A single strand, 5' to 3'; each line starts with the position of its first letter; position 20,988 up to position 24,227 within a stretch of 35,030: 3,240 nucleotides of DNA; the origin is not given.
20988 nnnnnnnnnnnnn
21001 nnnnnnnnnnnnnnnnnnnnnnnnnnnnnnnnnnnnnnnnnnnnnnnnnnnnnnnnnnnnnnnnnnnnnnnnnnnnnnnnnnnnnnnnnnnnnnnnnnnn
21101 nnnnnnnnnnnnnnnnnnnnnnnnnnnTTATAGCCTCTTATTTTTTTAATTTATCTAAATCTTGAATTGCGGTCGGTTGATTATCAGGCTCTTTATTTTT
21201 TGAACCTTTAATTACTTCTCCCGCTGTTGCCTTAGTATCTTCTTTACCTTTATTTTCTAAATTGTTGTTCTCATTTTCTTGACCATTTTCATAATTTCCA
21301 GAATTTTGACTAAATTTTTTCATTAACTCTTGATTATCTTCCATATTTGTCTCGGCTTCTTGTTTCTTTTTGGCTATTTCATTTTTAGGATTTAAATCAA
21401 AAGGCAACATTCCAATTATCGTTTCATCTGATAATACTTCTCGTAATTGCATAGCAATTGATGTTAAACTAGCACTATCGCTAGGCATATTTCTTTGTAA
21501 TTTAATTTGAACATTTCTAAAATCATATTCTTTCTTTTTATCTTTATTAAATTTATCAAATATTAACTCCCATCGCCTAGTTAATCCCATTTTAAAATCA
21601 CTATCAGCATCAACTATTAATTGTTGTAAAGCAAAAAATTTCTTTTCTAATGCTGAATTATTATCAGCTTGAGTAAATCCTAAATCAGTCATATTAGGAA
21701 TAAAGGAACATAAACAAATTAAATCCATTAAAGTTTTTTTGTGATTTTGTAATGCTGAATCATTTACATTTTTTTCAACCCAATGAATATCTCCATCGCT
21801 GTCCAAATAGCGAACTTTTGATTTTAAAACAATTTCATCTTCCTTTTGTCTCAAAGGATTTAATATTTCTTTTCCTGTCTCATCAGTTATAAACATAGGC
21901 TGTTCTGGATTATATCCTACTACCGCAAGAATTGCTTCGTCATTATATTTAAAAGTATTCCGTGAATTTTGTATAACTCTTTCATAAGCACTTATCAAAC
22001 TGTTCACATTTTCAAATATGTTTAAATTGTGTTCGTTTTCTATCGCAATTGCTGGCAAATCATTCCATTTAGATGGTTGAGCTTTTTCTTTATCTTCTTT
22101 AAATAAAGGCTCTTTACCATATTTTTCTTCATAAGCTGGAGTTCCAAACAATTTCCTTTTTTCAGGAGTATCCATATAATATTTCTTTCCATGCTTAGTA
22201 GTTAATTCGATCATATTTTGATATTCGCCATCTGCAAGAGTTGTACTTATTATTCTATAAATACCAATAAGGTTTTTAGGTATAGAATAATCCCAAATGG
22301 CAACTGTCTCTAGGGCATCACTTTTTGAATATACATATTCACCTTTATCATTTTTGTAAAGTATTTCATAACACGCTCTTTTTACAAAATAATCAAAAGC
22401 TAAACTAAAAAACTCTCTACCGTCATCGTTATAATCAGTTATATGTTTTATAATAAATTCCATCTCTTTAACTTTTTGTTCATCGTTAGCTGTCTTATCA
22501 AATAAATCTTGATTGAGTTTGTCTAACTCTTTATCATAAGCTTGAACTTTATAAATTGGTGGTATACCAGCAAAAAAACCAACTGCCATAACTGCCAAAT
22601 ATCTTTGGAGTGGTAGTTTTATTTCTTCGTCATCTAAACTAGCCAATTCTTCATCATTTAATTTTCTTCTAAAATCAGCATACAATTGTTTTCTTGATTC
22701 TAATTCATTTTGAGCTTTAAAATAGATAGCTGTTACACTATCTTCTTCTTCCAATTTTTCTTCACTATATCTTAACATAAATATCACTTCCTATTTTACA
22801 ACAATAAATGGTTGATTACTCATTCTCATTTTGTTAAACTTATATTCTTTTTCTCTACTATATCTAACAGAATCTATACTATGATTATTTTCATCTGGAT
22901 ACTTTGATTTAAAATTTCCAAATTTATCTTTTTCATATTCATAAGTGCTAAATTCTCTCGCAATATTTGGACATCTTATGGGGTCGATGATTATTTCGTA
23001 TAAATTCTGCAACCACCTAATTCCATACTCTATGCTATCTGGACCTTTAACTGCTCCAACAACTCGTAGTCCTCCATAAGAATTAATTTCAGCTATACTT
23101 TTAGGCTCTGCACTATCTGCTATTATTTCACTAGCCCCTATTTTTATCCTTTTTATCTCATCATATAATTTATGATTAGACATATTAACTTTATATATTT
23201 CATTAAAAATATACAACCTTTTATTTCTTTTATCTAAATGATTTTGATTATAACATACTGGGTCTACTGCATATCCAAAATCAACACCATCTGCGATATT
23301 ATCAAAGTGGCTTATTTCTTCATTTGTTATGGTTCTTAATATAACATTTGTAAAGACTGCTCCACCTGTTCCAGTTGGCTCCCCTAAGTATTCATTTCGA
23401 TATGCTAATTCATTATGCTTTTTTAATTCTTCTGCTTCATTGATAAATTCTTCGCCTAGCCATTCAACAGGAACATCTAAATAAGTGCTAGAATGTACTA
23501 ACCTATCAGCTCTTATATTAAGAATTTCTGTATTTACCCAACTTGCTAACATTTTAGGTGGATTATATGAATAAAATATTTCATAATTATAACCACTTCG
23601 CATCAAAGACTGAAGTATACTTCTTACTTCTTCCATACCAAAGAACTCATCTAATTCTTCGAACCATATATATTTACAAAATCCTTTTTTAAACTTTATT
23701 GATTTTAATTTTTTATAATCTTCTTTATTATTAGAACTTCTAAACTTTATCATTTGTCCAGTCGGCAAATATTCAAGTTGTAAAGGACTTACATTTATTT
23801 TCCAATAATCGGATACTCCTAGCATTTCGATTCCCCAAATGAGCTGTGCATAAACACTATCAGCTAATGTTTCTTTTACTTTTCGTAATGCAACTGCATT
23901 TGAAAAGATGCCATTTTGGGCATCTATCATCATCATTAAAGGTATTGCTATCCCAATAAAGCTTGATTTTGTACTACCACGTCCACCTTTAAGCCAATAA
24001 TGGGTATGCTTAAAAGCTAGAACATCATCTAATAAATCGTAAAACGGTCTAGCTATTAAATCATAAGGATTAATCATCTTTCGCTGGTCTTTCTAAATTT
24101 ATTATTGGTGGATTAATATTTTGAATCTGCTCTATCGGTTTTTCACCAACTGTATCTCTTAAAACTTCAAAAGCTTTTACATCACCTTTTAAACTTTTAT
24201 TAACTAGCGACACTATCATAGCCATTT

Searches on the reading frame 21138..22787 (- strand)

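Call 69: search_protein_families(library=phrogs, proteins=[window:21138-22787:-], max_evalue=0.00001)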
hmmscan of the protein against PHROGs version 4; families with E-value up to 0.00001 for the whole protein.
window:21138-22787:- (549 aa): 4 families
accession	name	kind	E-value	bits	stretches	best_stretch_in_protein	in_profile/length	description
phrog_64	-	head and packaging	1.2e-64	219.8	1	22-518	99-535/547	portal protein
phrog_9064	-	head and packaging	1.8e-17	64.7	1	258-491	4-219/228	portal protein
phrog_8418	-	head and packaging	8.7e-13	49.6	1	382-505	3-128/136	portal protein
phrog_36559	-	unknown function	2.9e-06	28.4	1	413-484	5-76/87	-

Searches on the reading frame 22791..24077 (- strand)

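Call 69: search_protein_families(library=phrogs, proteins=[window:22791-24077:-], max_evalue=0.00001)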
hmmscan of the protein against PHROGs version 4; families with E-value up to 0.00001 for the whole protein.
window:22791-24077:- (428 aa): 7 families
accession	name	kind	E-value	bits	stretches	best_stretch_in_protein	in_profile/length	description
phrog_3717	-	head and packaging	2.7e-47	162.5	1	10-282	9-273/277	terminase large subunit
phrog_5653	-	head and packaging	6.8e-47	160.8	1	235-421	4-190/199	terminase large subunit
phrog_2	-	head and packaging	7.3e-43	148.4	1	16-415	274-596/807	terminase large subunit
phrog_6672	-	head and packaging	1.8e-30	106.4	1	284-421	3-139/145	terminase large subunit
phrog_18557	-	head and packaging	3e-24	86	1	341-413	3-75/88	terminase large subunit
phrog_8711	-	head and packaging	5.3e-12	46.7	1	17-91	18-88/89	terminase large subunit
phrog_22023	-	unknown function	5.7e-09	37.4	1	160-299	18-151/153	-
